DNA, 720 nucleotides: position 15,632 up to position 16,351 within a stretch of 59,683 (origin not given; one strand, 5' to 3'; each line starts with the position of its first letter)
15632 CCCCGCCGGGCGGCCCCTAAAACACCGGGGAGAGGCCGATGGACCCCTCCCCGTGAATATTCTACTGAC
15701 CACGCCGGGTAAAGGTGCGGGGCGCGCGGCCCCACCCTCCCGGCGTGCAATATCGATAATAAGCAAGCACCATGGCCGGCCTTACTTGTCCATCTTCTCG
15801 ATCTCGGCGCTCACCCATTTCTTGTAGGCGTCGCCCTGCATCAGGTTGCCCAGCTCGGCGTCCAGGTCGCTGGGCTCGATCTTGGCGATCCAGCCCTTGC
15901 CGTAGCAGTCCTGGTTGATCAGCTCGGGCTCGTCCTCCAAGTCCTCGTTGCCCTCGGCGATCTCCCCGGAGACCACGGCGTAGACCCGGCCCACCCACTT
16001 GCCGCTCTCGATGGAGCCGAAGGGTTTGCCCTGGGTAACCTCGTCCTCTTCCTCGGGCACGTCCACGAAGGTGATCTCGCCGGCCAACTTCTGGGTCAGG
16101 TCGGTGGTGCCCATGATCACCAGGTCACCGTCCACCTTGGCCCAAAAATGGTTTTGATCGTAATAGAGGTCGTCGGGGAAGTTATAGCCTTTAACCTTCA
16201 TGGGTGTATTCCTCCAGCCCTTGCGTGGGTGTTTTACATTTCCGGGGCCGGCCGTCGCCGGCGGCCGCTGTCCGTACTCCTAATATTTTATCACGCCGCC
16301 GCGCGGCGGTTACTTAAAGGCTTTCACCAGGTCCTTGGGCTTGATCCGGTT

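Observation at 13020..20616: Soluble Qmo/Hdr-type operon that also encodes a GcvH-like carrier and a GlcD-FeS-CCG fusion dehydrogenase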

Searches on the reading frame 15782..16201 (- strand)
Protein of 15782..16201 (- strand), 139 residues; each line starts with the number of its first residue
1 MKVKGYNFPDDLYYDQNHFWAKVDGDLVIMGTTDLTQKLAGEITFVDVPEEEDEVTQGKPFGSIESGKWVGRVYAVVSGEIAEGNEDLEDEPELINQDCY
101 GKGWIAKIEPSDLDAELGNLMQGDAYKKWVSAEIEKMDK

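Call 4: search_protein_families(library=pfam, proteins=[window:15782-16201:-], max_evalue=0.01)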
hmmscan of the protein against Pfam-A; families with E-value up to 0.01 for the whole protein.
window:15782-16201:- (139 aa): 1 family
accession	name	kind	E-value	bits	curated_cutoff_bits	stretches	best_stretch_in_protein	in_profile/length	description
PF01597.25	GCV_H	-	3.1e-39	134.1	22.2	1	12-131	1-120/122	Glycine cleavage H-protein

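Call 5: search_protein_families(library=ncbifam, proteins=[window:15782-16201:-], max_evalue=0.01)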
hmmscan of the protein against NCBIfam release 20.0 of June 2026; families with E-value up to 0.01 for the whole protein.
window:15782-16201:- (139 aa): 4 families
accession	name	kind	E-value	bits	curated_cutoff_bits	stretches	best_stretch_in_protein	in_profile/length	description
NF002270.0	PRK01202.1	subfamily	8.1e-43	145.3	117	1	6-131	2-127/129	glycine cleavage system protein GcvH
TIGR00527.1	gcvH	equivalog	6.4e-35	120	115.85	1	8-131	2-126/129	glycine cleavage system protein GcvH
TIGR03077.1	not_gcvH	equivalog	3.5e-12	46.3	144.05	1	13-109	1-98/110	glycine cleavage protein H-like protein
NF045810.1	GcvH_rel_desulf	equivalog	3.2e-11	43.2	150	1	7-128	11-133/167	GcvH-related protein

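Call 9: find_encoding_contigs(protein=window:15782-16201:-, flank=10000, max_places=10)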
Protein window:15782-16201:- (139 aa): 1 contig read that carries it; 1 place shown.
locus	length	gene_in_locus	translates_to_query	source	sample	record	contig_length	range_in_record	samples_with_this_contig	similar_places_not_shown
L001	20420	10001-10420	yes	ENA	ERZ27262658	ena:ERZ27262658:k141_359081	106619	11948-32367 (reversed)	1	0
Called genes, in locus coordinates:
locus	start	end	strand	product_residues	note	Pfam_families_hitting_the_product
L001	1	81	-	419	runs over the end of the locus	PF00330:Aconitase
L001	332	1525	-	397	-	PF00108:Thiolase_N, PF02803:Thiolase_C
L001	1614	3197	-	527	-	PF00501:AMP-binding, PF13193:AMP-binding_C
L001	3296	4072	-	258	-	PF01869:BcrAD_BadFG, PF02782:FGGY_C (faint)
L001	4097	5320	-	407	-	PF06050:HGD-D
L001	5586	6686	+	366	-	PF00070:Pyr_redox (faint), PF00890:FAD_binding_2 (weak), PF01266:DAO (weak), PF07992:Pyr_redox_2 (weak), PF12831:FAD_oxidored (weak), PF13450:NAD_binding_8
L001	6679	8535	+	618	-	PF13183:Fer4_8 (faint), PF02662:FlpD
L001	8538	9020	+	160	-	PF13534:Fer4_17, PF13183:Fer4_8, PF13187:Fer4_9 (weak), PF13237:Fer4_10 (faint)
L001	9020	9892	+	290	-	PF02754:CCG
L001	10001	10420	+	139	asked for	PF01597:GCV_H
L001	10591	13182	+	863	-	PF01565:FAD_binding_4, PF02913:FAD-oxidase_C, PF13183:Fer4_8, PF13534:Fer4_17, PF02754:CCG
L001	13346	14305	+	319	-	PF00514:Arm (faint), PF02985:HEAT (faint), PF13646:HEAT_2, PF23227:HEAT_MROH2B_C (faint), PF13513:HEAT_EZ (faint), PF01602:Adaptin_N (faint), PF03130:HEAT_PBS (faint), PF13646:HEAT_2, +2 more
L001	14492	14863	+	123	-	-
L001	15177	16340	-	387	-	PF04055:Radical_SAM, PF06969:HemN_C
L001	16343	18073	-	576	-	PF00501:AMP-binding, PF13193:AMP-binding_C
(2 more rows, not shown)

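Call 10: find_homologous_proteins(query=window:15782-16201:-, max_evalue=1e-10)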
Query window:15782-16201:- (139 aa): 837 proteins with E <= 1e-10 among 849 candidates; the best 120 are listed.
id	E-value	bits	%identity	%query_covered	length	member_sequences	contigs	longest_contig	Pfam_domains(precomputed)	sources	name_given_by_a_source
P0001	2.5e-88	312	100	100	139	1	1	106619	PF01597.26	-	-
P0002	1.6e-79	283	89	100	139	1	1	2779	PF01597.26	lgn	-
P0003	9.2e-78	277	86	94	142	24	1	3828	PF01597.26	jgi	jgi:glycine cleavage system H protein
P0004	1.2e-75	271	85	100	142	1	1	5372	PF01597.26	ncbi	-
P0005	4.1e-75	269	85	100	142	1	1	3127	PF01597.26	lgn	-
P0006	5.4e-75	268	82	100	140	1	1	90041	PF01597.26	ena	-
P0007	7.8e-75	268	85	99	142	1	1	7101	PF01597.26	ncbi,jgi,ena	-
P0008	1.5e-74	267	83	100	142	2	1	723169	PF01597.26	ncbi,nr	ncbi:MAG: glycine cleavage system protein GcvH [Desulfarculaceae bacterium]|nr:glycine cleavage syst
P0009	1.8e-74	267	83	100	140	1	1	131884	PF01597.26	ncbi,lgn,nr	ncbi:MAG: glycine cleavage system protein GcvH [Deltaproteobacteria bacterium]|nr:glycine cleavage s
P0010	1.9e-74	267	85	98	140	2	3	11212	PF01597.26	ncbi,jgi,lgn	ncbi:MAG: glycine cleavage system protein GcvH [Desulfarculaceae bacterium]|jgi:glycine cleavage sys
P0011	2.5e-74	266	80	100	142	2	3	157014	PF01597.26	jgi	jgi:glycine cleavage system H protein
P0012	3.7e-74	266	84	99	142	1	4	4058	PF01597.26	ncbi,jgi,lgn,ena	jgi:glycine cleavage system H protein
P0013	4.0e-74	266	85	98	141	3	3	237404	PF01597.26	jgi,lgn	jgi:glycine cleavage system H protein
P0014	5.2e-74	265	80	99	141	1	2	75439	PF01597.26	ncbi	-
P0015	5.9e-74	265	82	100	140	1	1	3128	PF01597.26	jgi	jgi:glycine cleavage system H protein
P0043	5.1e-71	256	82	98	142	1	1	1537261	PF01597.26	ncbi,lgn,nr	ncbi:glycine cleavage system protein H [Desulfocarbo indianensis]|nr:glycine cleavage system protein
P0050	1.1e-70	255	80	98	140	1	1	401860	PF01597.26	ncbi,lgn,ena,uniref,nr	ncbi:glycine cleavage system protein GcvH [Dethiosulfatarculus sandiegensis]|uniref:Glycine cleavage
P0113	1.3e-55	206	69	99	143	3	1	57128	PF01597.26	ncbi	ncbi:MAG: glycine cleavage system protein GcvH [Desulfomonilaceae bacterium]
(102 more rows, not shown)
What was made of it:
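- E passes the GcvH equivalog thresholds (call 5), and sources name it GcvH (call 10).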

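Call 11: find_encoding_contigs(protein=P0043, flank=10000, max_places=3)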
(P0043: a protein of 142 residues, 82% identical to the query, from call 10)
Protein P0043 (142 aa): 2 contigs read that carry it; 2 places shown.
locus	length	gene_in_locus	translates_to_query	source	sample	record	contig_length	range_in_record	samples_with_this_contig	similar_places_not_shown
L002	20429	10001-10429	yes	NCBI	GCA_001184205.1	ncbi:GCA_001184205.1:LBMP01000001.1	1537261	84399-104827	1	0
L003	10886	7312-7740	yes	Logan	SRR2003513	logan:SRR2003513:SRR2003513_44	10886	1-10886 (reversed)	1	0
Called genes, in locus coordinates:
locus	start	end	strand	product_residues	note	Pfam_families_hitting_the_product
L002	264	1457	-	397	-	PF00108:Thiolase_N, PF02803:Thiolase_C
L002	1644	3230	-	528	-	PF00501:AMP-binding, PF13193:AMP-binding_C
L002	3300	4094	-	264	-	PF01869:BcrAD_BadFG, PF02782:FGGY_C (weak)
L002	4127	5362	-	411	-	PF06050:HGD-D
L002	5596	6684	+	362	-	PF00890:FAD_binding_2 (weak), PF01266:DAO (weak), PF07992:Pyr_redox_2 (weak), PF12831:FAD_oxidored (weak), PF13450:NAD_binding_8 (weak)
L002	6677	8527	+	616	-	PF02662:FlpD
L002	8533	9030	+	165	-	PF13183:Fer4_8, PF13187:Fer4_9 (weak), PF13534:Fer4_17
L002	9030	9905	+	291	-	PF02754:CCG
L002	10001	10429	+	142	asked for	PF01597:GCV_H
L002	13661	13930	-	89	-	-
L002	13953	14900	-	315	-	PF00226:DnaJ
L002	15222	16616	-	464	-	PF00072:Response_reg, PF00158:Sigma54_activat, PF14532:Sigma54_activ_2, PF07728:AAA_5 (weak), PF25601:AAA_lid_14, PF02954:HTH_8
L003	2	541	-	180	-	?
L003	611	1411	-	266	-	PF01869:BcrAD_BadFG, PF02782:FGGY_C (weak)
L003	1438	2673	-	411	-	PF06050:HGD-D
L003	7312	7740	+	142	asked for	PF01597:GCV_H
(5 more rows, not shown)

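Call 12: find_encoding_contigs(protein=P0050, flank=10000, max_places=3)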
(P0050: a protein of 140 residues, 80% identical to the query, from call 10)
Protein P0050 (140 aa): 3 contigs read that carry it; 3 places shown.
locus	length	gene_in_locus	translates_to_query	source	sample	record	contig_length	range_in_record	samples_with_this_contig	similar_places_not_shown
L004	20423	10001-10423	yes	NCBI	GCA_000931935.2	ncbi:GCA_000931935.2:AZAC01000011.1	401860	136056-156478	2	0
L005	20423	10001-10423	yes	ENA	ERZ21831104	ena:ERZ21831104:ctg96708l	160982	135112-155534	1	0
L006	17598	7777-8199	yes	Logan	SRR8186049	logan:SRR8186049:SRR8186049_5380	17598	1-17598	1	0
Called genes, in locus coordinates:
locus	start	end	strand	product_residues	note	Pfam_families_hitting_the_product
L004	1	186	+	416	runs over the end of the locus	PF01960:ArgJ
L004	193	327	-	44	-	-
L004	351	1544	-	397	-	PF00108:Thiolase_N, PF02803:Thiolase_C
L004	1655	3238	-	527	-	PF00501:AMP-binding, PF13193:AMP-binding_C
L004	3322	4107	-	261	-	PF01869:BcrAD_BadFG, PF02782:FGGY_C (weak)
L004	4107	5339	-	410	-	PF06050:HGD-D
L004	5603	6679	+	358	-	PF00890:FAD_binding_2, PF01266:DAO (weak), PF01494:FAD_binding_3, PF07992:Pyr_redox_2 (weak), PF12831:FAD_oxidored, PF13450:NAD_binding_8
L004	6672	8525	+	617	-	PF13183:Fer4_8 (faint), PF13484:Fer4_16 (faint), PF00037:Fer4 (faint), PF02662:FlpD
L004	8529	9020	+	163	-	PF13183:Fer4_8, PF13187:Fer4_9, PF13534:Fer4_17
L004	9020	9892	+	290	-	PF02754:CCG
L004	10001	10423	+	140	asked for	PF01597:GCV_H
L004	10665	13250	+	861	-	PF01565:FAD_binding_4, PF02913:FAD-oxidase_C, PF13183:Fer4_8, PF13534:Fer4_17, PF02754:CCG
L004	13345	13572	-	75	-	-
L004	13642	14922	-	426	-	PF06808:DctM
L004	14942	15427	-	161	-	PF04290:DctQ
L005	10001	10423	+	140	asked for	PF01597:GCV_H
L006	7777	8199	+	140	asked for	PF01597:GCV_H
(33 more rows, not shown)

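Call 13: find_encoding_contigs(protein=P0113, flank=10000, max_places=3)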
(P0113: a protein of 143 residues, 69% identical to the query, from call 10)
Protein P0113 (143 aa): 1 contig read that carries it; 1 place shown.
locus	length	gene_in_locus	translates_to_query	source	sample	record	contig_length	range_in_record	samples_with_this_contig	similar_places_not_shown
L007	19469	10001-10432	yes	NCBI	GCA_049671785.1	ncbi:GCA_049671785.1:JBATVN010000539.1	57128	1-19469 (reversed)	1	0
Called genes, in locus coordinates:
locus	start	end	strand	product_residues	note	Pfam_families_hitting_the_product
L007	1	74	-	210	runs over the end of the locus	PF13483:Lactamase_B_3, PF12706:Lactamase_B_2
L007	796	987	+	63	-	-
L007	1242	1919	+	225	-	PF04367:DUF502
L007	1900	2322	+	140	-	PF14539:DUF4442 (weak), PF03061:4HBT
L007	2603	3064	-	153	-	-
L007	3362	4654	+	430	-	PF07690:MFS_1, PF13000:Acatn, PF07690:MFS_1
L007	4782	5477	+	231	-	PF12225:DUF5981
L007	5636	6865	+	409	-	PF00890:FAD_binding_2 (weak), PF01266:DAO, PF07992:Pyr_redox_2 (faint), PF13450:NAD_binding_8, PF12838:Fer4_7 (faint), PF12837:Fer4_6 (weak)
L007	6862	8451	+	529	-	PF12838:Fer4_7 (faint), PF13183:Fer4_8 (faint), PF13187:Fer4_9 (faint), PF00037:Fer4 (weak), PF12837:Fer4_6 (weak), PF13237:Fer4_10 (weak), PF14697:Fer4_21 (weak), PF02662:FlpD, +2 more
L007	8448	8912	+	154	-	PF13183:Fer4_8, PF12838:Fer4_7 (weak), PF13187:Fer4_9, PF13484:Fer4_16 (faint), PF13534:Fer4_17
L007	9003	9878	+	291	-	PF02754:CCG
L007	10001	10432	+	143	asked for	PF01597:GCV_H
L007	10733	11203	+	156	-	-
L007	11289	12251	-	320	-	PF08240:ADH_N, PF16912:Glu_dehyd_C, PF00107:ADH_zinc_N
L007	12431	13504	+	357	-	PF01073:3Beta_HSD, PF01370:Epimerase, PF02719:Polysacc_synt_2 (faint), PF16363:GDP_Man_Dehyd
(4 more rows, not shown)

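Call 24: find_related_loci(query=A1, collection=genome_contigs, flank=10000)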
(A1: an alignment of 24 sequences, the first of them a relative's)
Query A1 (139 aa) in genome_contigs; peptide patterns used: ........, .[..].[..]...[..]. (x = any residue, [..] = any of these).
599 stretches matched a pattern (row limit reached: there are more); 561 encode a relative of the query (tblastn E <= 1e-3); the best 80 are kept; 80 distinct loci.
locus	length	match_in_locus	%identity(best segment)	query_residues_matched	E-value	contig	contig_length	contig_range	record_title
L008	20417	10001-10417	83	1-139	9e-77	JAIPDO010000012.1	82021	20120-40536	MAG: Desulfarculaceae bacterium isolate Tobar13.5m-G25 Tobar13-5m-20mill-C65, whole genome shotgun sequence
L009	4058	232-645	84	1-138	8e-77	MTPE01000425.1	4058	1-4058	MAG: Desulfarculaceae bacterium JdFR-95 JGI24020J35080_1005775, whole genome shotgun sequence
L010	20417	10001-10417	80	1-139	2e-76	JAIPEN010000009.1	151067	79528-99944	MAG: Desulfarculaceae bacterium isolate Tobar13.5m-G33 Tobar13-5m-C82, whole genome shotgun sequence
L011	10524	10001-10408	85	1-136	1e-76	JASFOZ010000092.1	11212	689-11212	MAG: Desulfarculaceae bacterium isolate D0819M20remetaG_Bin_142 D0819M20remetaG_FD_scaffold_530_c1, whole genome shotgun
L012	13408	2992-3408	82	1-139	4e-76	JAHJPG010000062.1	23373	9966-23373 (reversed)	MAG: Proteobacteria bacterium isolate Old_saline_planktonic.mb.73 Old_saline_plankto.mb.73_k141_418567, whole genome sho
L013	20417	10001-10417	82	1-139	6e-76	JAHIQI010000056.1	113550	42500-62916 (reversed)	MAG: Proteobacteria bacterium isolate KR46_Ju.mb.16 KR46_Ju.mb.16_k141_70099, whole genome shotgun sequence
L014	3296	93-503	83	1-137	7e-76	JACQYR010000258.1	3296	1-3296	MAG: Desulfarculus sp. isolate NC_groundwater_1546_Pr4_S-0.65um_67_8 SR1-18-Sp65_coassembly_scaffold_671468, whole genom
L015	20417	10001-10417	81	1-139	2e-75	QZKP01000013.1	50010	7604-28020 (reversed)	MAG: Desulfarculus sp. isolate SURF_10 Ga0104751_1000935, whole genome shotgun sequence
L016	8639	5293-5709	78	1-139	4e-75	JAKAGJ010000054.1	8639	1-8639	MAG: Deltaproteobacteria bacterium isolate WY2.bin153 NODE_13949_length_8639_cov_1.397321, whole genome shotgun sequence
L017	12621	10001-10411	82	1-137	5e-75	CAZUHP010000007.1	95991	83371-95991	MAG TPA_asm: uncultured Desulfarculaceae bacterium isolate SRP338002_co1_115 genome assembly, contig: NODE_211_length_95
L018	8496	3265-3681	80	1-139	3e-74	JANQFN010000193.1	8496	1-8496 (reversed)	MAG: Desulfarculaceae bacterium isolate PL23a_bin.9 k99_4737545, whole genome shotgun sequence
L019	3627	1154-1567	80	1-138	2e-74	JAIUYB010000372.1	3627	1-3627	MAG: Desulfarculus sp. isolate S21 contig-91_19603, whole genome shotgun sequence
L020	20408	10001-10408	82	1-136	3e-74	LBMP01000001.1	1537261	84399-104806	Desulfocarbo indianensis strain SCBM scaffold1.1, whole genome shotgun sequence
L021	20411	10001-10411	80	1-137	5e-74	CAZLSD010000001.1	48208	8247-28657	MAG TPA_asm: uncultured Desulfarculus sp. isolate binchicken_co269_235 genome assembly, contig: NODE_619_length_48208_co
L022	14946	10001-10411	81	1-137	4e-74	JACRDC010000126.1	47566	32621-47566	MAG: Desulfarculus sp. isolate NC_groundwater_1662_Pr3_B-0.1um_67_139 SR-2_scaffold_141_4118553, whole genome shotgun se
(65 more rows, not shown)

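Call 38: search_solved_structures(query=window:15782-16201:-, max_evalue=0.00001, show_alignments=2)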
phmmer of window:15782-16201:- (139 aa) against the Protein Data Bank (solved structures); distinct sequences matched with E-value up to 0.00001: 13.
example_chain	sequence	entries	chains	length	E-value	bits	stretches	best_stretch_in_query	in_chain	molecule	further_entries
1onl_A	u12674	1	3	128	5.1e-26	95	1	7-132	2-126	glycine cleavage system H protein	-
3ift_A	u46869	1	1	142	4.9e-24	88.5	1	7-127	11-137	Glycine cleavage system H protein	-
3hgb_A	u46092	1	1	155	6.4e-24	88.2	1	7-127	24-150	Glycine cleavage system H protein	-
1zko_A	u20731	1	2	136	3.2e-23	85.9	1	14-131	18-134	Glycine cleavage system H protein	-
2ka7_A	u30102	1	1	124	4.1e-23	85.6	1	14-131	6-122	Glycine cleavage system H protein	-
1dxm_A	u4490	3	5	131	1.9e-22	83.4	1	7-131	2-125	H PROTEIN | H PROTEIN OF THE GLYCINE CLEAVAGE SYSTEM | H-PROTEIN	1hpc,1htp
3a8i_E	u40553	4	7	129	1.8e-21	80.2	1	7-129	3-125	Glycine cleavage system H protein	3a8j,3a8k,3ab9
3a7a_B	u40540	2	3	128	2e-21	80.1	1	7-129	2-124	Glycine cleavage system H protein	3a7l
3mxu_A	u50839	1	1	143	2.9e-20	76.3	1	10-129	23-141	Glycine cleavage system H protein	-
2edg_A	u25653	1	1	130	2.1e-19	73.5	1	14-132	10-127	Glycine cleavage system H protein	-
8ugo_E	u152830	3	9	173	2e-18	70.4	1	14-132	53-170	Glycine cleavage system H protein, mitochondrial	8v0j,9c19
3klr_A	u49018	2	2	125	2.6e-18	70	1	14-132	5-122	Glycine cleavage system H protein | Glycine cleavage system H protein, mitochondrial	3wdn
3tzu_A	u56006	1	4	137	3.9e-13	53.2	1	8-113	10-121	Glycine cleavage system H protein 1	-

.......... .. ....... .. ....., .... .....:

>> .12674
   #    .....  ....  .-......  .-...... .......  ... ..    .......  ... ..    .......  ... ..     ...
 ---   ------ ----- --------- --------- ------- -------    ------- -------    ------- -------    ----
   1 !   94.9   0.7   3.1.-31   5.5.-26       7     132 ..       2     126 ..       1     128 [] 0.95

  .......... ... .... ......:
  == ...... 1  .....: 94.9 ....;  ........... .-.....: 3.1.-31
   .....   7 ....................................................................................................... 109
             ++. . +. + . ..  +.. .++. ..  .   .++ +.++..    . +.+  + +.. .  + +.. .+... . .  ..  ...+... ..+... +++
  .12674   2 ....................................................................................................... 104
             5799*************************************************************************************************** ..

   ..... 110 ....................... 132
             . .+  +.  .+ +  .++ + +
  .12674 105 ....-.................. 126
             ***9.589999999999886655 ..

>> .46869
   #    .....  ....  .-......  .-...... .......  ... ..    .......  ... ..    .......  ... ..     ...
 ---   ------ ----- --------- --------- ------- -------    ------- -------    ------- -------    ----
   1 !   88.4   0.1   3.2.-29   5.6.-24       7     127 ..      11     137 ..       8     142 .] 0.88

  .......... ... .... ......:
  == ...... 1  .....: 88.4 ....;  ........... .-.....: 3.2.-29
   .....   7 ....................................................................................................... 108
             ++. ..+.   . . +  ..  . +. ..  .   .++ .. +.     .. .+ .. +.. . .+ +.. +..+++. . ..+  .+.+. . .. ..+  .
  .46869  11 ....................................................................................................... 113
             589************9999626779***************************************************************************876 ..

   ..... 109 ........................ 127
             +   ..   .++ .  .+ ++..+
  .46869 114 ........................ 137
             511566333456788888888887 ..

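Call 68: search_protein_representatives(protein=window:15782-16201:-)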
Query: 139 residues. Proteins with E-value up to 0.001 (for the whole library): 9052; up to 1e-10: 2497; up to 1e-30: 13. The best 150 are listed.
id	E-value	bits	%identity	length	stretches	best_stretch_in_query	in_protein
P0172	1.6e-74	265.3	42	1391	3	2-135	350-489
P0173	8.8e-46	172.1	57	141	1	1-137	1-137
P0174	6.2e-39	149.9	53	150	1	1-136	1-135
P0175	1.4e-38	148.8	51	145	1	2-136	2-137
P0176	2.0e-37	145.0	54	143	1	1-136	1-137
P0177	1.2e-35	139.2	57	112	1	1-109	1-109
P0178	1.3e-35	139.1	49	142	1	1-137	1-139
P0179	1.5e-34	135.7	48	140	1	1-136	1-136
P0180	2.8e-33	131.6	49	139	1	1-132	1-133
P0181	1.2e-32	129.5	41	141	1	1-138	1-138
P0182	2.8e-32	128.3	46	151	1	1-138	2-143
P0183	1.0e-31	126.5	46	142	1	2-137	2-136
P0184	3.5e-31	124.7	53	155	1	1-110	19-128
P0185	5.0e-30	121.0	46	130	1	9-137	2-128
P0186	6.0e-30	120.7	47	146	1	1-136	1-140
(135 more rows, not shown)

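Call 70: find_homologous_proteins(query=P0172, max_evalue=1e-20)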
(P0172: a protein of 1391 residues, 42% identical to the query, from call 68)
Query P0172 (1391 aa): 12 proteins with E <= 1e-20 among 8000 candidates.
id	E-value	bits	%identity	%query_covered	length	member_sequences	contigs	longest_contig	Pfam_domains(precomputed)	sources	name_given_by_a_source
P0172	0.0e+0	3208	100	100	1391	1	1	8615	PF13375.13,PF01597.26,PF09891.16,PF01565.29,PF12838.13,PF13534.12,PF02754.22,PF02913.25,PF13183.12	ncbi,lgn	ncbi:MAG: heterodisulfide reductase-related iron-sulfur binding cluster [Anaerolineae bacterium]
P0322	0.0e+0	2885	89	100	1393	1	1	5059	PF13375.13,PF01597.26,PF09891.16,PF01565.29,PF12838.13,PF13534.12,PF02754.22,PF02913.25,PF13237.12,PF13183.12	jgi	-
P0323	0.0e+0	2543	77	100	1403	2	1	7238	PF13375.13,PF01597.26,PF01565.29,PF12838.13,PF25917.1,PF13534.12,PF02754.22,PF02913.25,PF13237.12,PF13183.12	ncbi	-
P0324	0.0e+0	2537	78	100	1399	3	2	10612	PF13375.13,PF01597.26,PF09891.16,PF01565.29,PF12838.13,PF13534.12,PF02754.22,PF02913.25,PF13237.12,PF13183.12,PF13187.12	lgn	-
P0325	0.0e+0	2498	77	100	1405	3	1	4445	PF01597.26,PF01565.29,PF12838.13,PF13534.12,PF02754.22,PF02913.25,PF13237.12,PF13183.12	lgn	-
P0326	0.0e+0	2489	77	100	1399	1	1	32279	PF01597.26,PF01565.29,PF13484.12,PF12838.13,PF13534.12,PF02754.22,PF02913.25,PF13183.12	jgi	jgi:glycine cleavage system H lipoate-binding protein/Fe-S oxidoreductase/FAD/FMN-containing dehydro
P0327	0.0e+0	2441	76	100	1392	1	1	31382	PF01597.26,PF01565.29,PF12838.13,PF25917.1,PF13534.12,PF02754.22,PF02913.25,PF13237.12,PF13183.12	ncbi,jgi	ncbi:MAG: FAD-binding protein [Anaerolineae bacterium]|jgi:glycolate oxidase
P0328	0.0e+0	2155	74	88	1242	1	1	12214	PF01597.26,PF01565.29,PF12838.13,PF13534.12,PF02754.22,PF02913.25,PF13183.12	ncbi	ncbi:MAG: heterodisulfide reductase-related iron-sulfur binding cluster, partial [Anaerolineae bacte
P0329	0.0e+0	2031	76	82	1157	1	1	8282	PF13375.13,PF01597.26,PF01565.29,PF12838.13,PF13534.12,PF02913.25,PF13183.12,PF13187.12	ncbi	ncbi:MAG: FAD-binding protein, partial [Anaerolineae bacterium]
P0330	0.0e+0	1519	54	88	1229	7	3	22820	PF01597.26,PF01565.29,PF12838.13,PF13534.12,PF02754.22,PF02913.25,PF13183.12,PF13187.12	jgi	jgi:heterodisulfide reductase subunit D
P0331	0.0e+0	1298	54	74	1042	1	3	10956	PF01597.26,PF01565.29,PF12838.13,PF13534.12,PF02754.22,PF02913.25,PF13237.12,PF13183.12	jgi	jgi:Fe-S oxidoreductase/FAD/FMN-containing dehydrogenase/glycine cleavage system H lipoate-binding p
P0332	0.0e+0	1102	53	65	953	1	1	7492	PF01597.26,PF00037.33,PF01565.29,PF13746.12,PF13484.12,PF12838.13,PF13534.12,PF02754.22,PF02913.25,PF13237.12,PF13183.12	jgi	jgi:glycolate oxidase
